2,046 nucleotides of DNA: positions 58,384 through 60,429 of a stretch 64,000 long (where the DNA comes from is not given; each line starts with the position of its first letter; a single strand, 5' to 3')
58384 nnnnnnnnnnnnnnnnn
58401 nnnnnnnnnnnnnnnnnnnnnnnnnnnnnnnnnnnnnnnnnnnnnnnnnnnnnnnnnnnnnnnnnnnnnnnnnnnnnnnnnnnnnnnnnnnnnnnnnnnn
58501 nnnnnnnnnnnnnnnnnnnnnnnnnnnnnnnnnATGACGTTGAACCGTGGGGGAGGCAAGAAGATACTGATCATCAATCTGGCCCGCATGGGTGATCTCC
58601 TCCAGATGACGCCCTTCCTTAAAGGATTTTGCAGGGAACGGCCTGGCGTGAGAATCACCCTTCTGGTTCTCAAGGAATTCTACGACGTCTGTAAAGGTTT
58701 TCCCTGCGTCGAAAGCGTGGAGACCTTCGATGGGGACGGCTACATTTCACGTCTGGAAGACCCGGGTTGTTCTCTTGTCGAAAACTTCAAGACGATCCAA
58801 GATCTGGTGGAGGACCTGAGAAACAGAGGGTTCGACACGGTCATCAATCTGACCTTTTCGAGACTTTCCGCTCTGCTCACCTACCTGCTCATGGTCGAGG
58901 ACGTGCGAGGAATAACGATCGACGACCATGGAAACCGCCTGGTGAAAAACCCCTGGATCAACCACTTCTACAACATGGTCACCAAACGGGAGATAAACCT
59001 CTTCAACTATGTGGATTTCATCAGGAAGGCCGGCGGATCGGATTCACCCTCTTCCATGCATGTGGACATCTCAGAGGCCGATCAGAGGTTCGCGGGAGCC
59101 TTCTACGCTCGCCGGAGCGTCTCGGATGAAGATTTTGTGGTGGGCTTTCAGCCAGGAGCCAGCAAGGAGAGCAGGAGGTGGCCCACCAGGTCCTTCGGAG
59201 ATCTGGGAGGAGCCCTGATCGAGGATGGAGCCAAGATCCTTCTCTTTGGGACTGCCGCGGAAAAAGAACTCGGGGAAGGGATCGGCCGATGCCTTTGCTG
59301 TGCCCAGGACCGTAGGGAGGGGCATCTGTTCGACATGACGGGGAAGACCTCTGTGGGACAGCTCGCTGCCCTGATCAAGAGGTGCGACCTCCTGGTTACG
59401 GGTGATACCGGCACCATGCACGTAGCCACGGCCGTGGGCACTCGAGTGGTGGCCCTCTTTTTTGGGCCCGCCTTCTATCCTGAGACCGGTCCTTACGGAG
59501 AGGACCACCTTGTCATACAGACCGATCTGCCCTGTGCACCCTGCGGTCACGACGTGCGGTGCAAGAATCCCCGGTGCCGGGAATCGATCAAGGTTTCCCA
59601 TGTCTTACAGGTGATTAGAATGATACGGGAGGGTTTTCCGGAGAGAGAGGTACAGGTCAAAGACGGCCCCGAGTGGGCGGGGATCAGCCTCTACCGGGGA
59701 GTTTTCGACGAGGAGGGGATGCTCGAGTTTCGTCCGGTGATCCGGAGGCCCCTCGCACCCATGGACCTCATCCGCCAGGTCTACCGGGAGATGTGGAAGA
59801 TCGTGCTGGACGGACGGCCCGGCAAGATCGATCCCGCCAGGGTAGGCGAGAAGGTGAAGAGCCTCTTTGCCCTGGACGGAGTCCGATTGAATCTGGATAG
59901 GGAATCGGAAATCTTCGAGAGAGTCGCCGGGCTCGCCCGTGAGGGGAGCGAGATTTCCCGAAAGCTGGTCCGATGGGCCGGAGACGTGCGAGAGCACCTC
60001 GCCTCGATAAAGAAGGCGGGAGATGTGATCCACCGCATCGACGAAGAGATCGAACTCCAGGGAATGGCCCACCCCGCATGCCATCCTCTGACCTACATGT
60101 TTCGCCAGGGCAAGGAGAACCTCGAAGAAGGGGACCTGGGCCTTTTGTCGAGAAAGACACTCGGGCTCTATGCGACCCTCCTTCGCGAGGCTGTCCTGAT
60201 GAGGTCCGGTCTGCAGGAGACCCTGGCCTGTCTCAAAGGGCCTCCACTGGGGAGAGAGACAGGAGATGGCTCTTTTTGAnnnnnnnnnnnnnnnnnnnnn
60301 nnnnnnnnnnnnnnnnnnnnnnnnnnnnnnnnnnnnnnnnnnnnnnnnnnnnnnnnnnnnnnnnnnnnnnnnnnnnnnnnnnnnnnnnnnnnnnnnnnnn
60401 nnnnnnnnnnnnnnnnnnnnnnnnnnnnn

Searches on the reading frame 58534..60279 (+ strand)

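Call 9: search_protein_families(library=pfam, proteins=[window:58534-60279:+], max_evalue=0.0001)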
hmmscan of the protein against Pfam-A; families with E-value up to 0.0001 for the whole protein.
window:58534-60279:+ (581 aa): 1 family
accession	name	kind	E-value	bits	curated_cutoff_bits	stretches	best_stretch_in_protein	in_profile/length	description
PF01075.23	Glyco_transf_9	-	1.6e-32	113.2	22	1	91-339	4-238/247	Glycosyltransferase family 9 (heptosyltransferase)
